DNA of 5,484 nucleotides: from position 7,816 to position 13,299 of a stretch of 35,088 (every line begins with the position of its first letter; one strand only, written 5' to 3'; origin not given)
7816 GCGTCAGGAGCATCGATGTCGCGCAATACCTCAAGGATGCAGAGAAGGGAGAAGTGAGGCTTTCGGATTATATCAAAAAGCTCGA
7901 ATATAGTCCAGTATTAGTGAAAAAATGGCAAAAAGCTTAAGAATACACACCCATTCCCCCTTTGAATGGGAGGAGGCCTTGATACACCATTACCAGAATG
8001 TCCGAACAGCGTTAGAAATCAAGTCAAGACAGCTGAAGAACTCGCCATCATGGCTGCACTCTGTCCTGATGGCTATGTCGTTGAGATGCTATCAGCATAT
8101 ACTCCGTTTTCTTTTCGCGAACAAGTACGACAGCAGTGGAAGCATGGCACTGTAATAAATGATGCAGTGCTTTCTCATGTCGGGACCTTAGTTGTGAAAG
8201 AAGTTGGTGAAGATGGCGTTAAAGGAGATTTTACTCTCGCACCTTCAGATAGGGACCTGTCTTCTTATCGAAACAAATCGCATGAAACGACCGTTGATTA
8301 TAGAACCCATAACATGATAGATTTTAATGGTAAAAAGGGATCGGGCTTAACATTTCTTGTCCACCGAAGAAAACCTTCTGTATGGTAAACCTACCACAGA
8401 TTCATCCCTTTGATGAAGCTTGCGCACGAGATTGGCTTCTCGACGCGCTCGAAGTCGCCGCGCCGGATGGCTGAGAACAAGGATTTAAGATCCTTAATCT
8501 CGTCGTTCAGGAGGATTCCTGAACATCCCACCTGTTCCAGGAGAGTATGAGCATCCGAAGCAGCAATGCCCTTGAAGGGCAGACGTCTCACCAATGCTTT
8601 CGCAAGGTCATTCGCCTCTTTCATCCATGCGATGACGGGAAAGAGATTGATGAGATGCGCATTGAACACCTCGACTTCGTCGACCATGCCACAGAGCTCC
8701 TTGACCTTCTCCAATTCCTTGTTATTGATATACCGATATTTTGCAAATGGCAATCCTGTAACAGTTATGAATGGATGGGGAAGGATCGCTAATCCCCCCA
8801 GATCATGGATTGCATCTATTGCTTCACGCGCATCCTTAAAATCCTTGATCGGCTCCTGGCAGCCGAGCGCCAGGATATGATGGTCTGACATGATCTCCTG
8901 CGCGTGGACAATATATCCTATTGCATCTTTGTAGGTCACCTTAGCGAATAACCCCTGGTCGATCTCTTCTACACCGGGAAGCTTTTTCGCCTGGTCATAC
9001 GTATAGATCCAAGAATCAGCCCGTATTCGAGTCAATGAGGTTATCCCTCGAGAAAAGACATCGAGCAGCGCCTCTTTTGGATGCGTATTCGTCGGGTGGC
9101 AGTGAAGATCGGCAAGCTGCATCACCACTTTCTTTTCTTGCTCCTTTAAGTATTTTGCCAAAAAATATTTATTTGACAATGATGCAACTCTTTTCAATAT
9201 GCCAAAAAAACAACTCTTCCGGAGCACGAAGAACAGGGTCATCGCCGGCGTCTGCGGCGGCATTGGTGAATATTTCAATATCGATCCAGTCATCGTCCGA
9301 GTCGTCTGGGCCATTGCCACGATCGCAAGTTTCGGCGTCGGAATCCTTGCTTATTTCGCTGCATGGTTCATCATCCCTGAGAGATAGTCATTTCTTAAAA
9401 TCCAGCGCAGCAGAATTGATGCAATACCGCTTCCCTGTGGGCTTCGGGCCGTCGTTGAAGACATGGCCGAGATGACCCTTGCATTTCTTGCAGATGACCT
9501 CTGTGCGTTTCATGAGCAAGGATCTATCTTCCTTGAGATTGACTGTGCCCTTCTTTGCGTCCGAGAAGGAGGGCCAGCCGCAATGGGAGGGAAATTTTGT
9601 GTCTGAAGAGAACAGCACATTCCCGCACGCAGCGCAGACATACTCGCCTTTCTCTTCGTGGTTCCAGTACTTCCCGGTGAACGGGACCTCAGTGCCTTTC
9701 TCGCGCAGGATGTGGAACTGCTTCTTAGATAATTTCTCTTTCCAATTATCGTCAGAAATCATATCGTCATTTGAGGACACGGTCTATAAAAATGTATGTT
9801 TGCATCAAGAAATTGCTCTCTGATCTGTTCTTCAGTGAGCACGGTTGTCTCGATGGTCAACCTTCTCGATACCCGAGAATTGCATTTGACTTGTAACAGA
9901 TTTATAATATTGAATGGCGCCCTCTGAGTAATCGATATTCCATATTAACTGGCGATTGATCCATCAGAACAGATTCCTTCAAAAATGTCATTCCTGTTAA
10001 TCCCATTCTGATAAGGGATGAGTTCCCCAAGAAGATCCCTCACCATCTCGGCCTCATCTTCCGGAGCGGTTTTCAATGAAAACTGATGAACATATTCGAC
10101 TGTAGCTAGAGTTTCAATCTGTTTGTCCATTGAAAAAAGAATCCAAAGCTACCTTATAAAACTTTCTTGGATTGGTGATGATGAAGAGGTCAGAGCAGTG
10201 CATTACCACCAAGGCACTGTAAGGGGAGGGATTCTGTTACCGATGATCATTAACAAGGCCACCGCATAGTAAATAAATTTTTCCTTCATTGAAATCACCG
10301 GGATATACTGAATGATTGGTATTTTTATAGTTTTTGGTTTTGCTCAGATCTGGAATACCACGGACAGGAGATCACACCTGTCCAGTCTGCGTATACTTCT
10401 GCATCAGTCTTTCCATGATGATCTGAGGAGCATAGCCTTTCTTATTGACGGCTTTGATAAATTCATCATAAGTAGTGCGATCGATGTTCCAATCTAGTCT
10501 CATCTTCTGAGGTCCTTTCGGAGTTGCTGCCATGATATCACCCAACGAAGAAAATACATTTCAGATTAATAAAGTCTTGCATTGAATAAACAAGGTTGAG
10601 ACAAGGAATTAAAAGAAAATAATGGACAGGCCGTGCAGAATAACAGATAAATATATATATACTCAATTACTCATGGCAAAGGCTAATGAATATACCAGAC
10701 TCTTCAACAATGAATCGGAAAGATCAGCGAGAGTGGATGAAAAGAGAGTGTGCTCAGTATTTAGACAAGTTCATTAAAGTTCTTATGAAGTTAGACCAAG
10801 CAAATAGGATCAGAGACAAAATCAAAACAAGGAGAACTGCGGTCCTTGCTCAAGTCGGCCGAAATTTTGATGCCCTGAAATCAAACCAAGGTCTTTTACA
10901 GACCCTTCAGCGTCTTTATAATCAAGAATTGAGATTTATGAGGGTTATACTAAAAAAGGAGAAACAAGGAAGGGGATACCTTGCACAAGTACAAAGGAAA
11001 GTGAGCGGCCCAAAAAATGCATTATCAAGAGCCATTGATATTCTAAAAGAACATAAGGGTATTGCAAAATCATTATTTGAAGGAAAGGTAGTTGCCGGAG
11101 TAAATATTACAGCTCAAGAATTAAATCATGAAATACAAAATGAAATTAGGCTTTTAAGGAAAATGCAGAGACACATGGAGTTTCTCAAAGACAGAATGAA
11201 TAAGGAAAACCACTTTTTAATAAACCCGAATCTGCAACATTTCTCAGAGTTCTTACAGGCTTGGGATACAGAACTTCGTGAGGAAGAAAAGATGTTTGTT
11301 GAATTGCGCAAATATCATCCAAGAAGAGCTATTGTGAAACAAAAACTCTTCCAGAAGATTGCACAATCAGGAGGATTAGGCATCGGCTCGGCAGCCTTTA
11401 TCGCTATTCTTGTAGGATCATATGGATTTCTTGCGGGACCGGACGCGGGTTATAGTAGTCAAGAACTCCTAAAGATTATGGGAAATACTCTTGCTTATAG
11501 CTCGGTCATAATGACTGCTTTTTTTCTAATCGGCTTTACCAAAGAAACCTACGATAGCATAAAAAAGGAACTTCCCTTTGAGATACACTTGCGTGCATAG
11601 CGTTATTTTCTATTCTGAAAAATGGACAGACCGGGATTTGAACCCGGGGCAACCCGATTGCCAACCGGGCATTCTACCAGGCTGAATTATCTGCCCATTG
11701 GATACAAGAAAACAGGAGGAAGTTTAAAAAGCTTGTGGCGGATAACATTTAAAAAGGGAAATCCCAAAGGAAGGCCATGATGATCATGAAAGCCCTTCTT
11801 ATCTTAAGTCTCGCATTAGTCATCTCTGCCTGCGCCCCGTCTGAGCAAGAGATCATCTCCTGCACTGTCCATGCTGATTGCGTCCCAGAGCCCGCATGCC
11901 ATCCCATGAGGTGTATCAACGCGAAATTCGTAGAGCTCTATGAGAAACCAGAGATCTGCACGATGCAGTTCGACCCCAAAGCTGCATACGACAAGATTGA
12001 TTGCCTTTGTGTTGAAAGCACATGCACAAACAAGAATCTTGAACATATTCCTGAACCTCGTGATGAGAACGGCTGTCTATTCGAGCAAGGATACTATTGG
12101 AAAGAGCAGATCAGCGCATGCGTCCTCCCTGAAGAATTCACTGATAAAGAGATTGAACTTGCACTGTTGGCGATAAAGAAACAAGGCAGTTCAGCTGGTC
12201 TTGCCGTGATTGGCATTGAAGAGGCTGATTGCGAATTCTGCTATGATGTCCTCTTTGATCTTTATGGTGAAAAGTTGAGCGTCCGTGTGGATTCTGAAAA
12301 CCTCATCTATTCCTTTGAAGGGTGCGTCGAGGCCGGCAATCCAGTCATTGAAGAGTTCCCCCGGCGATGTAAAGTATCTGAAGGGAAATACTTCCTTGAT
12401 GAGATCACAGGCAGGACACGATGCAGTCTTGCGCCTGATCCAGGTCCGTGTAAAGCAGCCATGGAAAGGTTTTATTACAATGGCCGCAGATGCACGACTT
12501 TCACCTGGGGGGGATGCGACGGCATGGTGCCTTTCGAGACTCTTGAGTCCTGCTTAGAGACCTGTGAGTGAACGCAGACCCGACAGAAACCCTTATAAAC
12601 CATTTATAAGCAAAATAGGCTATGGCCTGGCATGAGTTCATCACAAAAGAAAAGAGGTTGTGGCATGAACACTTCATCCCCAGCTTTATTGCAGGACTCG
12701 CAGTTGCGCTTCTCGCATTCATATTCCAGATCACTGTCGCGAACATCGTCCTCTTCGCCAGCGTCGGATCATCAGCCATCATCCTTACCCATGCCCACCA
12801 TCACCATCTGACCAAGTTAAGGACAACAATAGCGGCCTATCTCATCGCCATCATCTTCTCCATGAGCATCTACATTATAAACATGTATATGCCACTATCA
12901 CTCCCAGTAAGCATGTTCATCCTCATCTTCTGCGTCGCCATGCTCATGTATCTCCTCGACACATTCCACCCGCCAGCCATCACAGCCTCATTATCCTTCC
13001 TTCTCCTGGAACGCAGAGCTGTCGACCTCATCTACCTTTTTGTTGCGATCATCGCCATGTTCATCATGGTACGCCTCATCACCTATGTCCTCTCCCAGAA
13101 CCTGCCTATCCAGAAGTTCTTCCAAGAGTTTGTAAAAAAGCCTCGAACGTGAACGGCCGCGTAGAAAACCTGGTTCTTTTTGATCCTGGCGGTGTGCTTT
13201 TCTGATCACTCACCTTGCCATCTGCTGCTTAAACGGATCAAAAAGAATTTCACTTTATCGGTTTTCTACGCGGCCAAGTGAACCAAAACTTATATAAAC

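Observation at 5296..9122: Exonuclease-motif-degenerate family-B polymerase translationally coupled to a VRR-NUC nuclease, with an orphan ORF and a convergent PHP phosphoesterase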

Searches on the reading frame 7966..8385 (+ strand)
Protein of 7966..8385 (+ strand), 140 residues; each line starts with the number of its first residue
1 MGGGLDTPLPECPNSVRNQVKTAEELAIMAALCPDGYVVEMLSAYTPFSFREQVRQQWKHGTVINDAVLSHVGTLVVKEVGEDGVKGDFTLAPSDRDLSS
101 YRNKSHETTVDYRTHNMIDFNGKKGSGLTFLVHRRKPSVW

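Call 3: search_protein_families(library=pfam, proteins=[window:7966-8385:+], max_evalue=0.01)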
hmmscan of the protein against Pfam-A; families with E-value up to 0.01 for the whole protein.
window:7966-8385:+ (140 aa): 0 families

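Call 4: search_protein_families(library=ncbifam, proteins=[window:7966-8385:+], max_evalue=0.01)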
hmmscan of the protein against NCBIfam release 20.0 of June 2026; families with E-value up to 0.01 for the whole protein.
window:7966-8385:+ (140 aa): 0 families

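Call 56: search_protein_representatives(protein=window:7966-8385:+)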
Query: 140 residues. Proteins with E-value up to 0.001 (for the whole library): 4; up to 1e-10: 2; up to 1e-30: 1. The best 4 are listed.
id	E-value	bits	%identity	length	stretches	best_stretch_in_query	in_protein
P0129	1.6e-90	316.4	100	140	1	1-140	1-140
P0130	1.1e-16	77.2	41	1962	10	51-126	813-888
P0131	7.7e-05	38.8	26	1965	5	24-72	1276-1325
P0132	1.4e-04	37.9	41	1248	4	7-40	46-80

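Call 72: search_protein_families(library=pfam, proteins=[P0130, P0132], max_evalue=0.001)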
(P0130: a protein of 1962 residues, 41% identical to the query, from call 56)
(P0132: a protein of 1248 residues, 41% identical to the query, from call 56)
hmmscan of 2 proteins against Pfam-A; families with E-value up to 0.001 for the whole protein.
P0130 (1962 aa): 13 families
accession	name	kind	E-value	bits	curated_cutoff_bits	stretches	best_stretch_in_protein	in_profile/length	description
PF11465.14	Receptor_2B4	-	1e-42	145.2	21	0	1584-1659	13-95/108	Natural killer cell receptor 2B4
PF13927.12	Ig_3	-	1.9e-36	124.8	30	0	1576-1656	8-78/78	Immunoglobulin domain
PF07679.22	I-set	-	2.8e-29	101.5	23.7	0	450-509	29-88/90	Immunoglobulin I-set domain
PF07686.23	V-set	-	2.8e-26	92.3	26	0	256-309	43-99/109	Immunoglobulin V-set domain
PF16706.11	Izumo-Ig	-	7.4e-26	90.4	26.7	0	283-315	48-80/88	Izumo-like Immunoglobulin domain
PF02440.21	Adeno_E3_CR1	-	1.1e-13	51.1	26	0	274-318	50-94/95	Adenovirus E3 region protein CR1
PF06958.17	Pyocin_S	-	1.4e-12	48.7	22.5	0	1071-1122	15-68/139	S-type Pyocin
PF12694.12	cpYpsA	-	4.8e-12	46.3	26.2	0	1240-1305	55-121/145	Circularly permutated YpsA SLOG family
PF13238.12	AAA_18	-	1.6e-11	45.2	29.4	0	249-286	68-104/128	AAA domain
PF00047.31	ig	-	1e-09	39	21.8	0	1016-1082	20-77/81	Immunoglobulin domain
PF20242.3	Emfourin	-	2.4e-09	37.9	27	0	1061-1086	49-74/91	Emfourin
PF23192.1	NOMO_12th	-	2.2e-07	31.9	27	0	853-897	34-78/98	NOMO C-terminal transthyretin-like domain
PF14683.12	CBM-like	-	0.0006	20.2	27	0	666-702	66-102/160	Polysaccharide lyase family 4, domain III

P0132 (1248 aa): 7 families
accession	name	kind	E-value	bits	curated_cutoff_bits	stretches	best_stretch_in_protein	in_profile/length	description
PF12947.13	EGF_3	-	4.1e-36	123.4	28.5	3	421-456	1-36/36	EGF domain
PF07645.21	EGF_CA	-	1.1e-27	96.4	27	5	1003-1043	1-40/43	Calcium-binding EGF domain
PF12662.13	cEGF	-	2.4e-07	30.9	26.6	1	944-965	1-24/24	Complement Clr-like EGF-like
PF12946.13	EGF_MSP1_1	-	5.4e-06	26.7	27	0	925-960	2-36/37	MSP1 EGF domain 1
PF00008.33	EGF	-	6.5e-05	23.6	21.5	0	421-452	1-31/32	EGF-like domain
PF02749.22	QRPTase_N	-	0.00013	22.5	27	0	261-295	20-53/82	Quinolinate phosphoribosyl transferase, N-terminal domain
PF14670.12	FXa_inhibition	-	0.00048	20.7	33.4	1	972-1001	8-36/36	Coagulation Factor Xa inhibitory site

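Call 86: search_protein_families(library=padloc, proteins=[window:7966-8385:+], max_evalue=0.01)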
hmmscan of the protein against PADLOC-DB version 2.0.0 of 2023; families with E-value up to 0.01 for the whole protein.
window:7966-8385:+ (140 aa): 0 families

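Call 87: search_protein_families(library=phrogs, proteins=[window:7966-8385:+], max_evalue=0.01)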
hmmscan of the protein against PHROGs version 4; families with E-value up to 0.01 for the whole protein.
window:7966-8385:+ (140 aa): 0 families

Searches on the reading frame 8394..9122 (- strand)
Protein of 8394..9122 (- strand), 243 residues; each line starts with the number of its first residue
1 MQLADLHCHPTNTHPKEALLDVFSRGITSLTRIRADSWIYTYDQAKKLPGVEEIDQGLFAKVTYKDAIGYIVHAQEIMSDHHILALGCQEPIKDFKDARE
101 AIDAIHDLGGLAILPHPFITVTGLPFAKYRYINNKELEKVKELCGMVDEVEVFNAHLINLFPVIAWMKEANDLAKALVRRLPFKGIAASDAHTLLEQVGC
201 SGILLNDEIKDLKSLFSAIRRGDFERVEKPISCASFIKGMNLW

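Call 67: search_solved_structures(query=window:8394-9122:-, max_evalue=1, show_alignments=1)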
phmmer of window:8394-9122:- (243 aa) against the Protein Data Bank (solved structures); distinct sequences matched with E-value up to 1: 3.
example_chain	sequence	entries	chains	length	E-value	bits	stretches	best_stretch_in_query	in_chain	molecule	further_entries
6hx3_A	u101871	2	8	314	0.39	13.4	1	65-220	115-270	Pyridoxal 5'-phosphate synthase-like subunit PDX1.2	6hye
6hxg_A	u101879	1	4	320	0.41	13.3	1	62-220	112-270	Pyridoxal 5'-phosphate synthase-like subunit PDX1.2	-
7lb5_A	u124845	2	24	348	0.52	13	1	62-220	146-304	Pyridoxal 5'-phosphate synthase-like subunit PDX1.2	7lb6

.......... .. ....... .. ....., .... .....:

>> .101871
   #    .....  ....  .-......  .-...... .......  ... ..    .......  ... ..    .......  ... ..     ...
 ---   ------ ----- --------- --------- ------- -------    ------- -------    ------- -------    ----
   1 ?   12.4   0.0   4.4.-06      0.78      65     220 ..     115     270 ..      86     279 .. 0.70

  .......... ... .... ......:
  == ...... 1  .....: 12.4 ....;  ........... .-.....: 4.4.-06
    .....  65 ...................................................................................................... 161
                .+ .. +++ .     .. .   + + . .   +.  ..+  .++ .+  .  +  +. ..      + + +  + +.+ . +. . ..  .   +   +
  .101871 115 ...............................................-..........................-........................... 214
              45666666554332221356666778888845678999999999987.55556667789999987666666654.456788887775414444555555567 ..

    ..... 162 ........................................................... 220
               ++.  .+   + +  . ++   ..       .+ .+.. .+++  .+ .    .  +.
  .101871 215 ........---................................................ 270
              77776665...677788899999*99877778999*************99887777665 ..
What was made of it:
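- On PHP phosphoesterase superfamily: No PDB sequence match (call 67).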

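Call 86: search_protein_families(library=padloc, proteins=[window:8394-9122:-], max_evalue=0.01)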
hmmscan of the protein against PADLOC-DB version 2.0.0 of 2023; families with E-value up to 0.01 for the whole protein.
window:8394-9122:- (243 aa): 0 families

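Call 87: search_protein_families(library=phrogs, proteins=[window:8394-9122:-], max_evalue=0.01)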
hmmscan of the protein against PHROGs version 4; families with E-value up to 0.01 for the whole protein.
window:8394-9122:- (243 aa): 0 families

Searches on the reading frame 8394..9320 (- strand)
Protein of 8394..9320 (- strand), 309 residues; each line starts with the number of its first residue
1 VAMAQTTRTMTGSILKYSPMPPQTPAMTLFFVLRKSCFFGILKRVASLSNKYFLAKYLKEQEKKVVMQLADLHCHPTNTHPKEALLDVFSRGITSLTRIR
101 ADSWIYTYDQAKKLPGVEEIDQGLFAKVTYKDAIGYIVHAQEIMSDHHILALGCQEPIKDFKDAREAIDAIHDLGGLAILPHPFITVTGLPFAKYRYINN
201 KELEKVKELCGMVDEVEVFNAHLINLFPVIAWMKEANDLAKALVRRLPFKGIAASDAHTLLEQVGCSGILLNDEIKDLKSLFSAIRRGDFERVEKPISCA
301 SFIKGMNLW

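Call 3: search_protein_families(library=pfam, proteins=[window:8394-9320:-], max_evalue=0.01)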
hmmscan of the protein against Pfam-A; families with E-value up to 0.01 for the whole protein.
window:8394-9320:- (309 aa): 1 family
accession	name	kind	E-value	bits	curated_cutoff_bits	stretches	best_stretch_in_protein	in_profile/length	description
PF13263.12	PHP_C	-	1.6e-09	37.6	21.3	1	235-289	2-55/56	PHP-associated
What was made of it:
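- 8391..9122 (-): Convergent PHP-superfamily phosphoesterase (243 aa from M at 9122), an unrelated neighbour. PHP_C PF13263 at 37.6 bits (call 3).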

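Call 4: search_protein_families(library=ncbifam, proteins=[window:8394-9320:-], max_evalue=0.01)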
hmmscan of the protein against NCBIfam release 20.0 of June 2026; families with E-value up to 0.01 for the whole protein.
window:8394-9320:- (309 aa): 2 families
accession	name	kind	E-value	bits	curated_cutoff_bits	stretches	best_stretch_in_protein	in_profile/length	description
NF038032.1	CehA_McbA_metalo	domain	0.0031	17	80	1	136-266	60-188/315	CehA/McbA family metallohydrolase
NF003094.0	PRK04017.1-5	equivalog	0.0039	17.3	124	0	51-114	54-116/128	hypothetical protein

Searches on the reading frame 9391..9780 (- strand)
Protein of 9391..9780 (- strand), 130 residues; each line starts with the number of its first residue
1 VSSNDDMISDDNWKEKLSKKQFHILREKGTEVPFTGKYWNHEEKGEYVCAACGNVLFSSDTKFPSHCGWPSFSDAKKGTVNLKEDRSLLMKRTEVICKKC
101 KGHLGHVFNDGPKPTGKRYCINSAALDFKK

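Call 3: search_protein_families(library=pfam, proteins=[window:9391-9780:-], max_evalue=0.01)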
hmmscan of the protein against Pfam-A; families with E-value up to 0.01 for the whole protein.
window:9391-9780:- (130 aa): 6 families
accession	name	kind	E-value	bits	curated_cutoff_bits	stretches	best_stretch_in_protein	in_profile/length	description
PF01641.26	SelR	-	8.8e-52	174.4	24.9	1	17-130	1-116/116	SelR domain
PF24046.1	At4g08330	-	6.3e-07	29.9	27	1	86-115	70-99/129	At4g08330 beta-tent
PF08271.17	Zn_Ribbon_TF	-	1.2e-05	25.2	29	1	42-56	15-29/43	TFIIB zinc-binding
PF10058.14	Zn_ribbon_10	-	0.00019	21.6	24.2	0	85-117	13-44/54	ER junction formation factor lunapark, zinc ribbon finger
PF17283.8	Zn_ribbon_SprT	-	0.0035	17.8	28.1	0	46-106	4-36/38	SprT-like zinc ribbon domain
PF09814.14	HECT_2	-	0.0076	15.6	22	0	86-110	198-222/369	HECT-like Ubiquitin-conjugating enzyme (E2)-binding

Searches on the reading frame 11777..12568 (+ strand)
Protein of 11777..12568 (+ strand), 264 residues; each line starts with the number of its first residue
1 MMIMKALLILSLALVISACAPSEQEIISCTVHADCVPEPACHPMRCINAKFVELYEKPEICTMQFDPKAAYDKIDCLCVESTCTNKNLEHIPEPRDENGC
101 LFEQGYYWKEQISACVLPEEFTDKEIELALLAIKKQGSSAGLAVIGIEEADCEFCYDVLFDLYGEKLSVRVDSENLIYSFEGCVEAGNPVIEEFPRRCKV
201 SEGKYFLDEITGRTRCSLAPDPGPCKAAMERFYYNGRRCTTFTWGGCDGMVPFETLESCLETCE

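Call 22: search_protein_families(library=pfam, proteins=[window:11777-12568:+], max_evalue=0.001)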
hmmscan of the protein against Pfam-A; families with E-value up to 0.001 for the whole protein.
window:11777-12568:+ (264 aa): 1 family
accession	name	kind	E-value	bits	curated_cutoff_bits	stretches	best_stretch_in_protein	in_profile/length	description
PF00014.29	Kunitz_BPTI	-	3.1e-11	43.7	21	1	215-264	1-53/53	Kunitz/Bovine pancreatic trypsin inhibitor domain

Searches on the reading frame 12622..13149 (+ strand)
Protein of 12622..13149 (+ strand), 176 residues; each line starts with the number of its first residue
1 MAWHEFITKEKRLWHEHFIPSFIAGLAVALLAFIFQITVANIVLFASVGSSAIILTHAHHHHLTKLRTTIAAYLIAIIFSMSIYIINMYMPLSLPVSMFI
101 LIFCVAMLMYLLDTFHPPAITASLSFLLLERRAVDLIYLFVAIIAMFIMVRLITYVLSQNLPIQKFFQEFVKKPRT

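Call 22: search_protein_families(library=pfam, proteins=[window:12622-13149:+], max_evalue=0.001)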
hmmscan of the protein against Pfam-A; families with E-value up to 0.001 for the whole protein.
window:12622-13149:+ (176 aa): 1 family
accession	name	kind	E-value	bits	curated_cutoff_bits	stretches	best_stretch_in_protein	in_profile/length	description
PF04982.19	TM_HPP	-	4.7e-11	43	27.2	1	14-159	6-148/157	HPP, transmembrane region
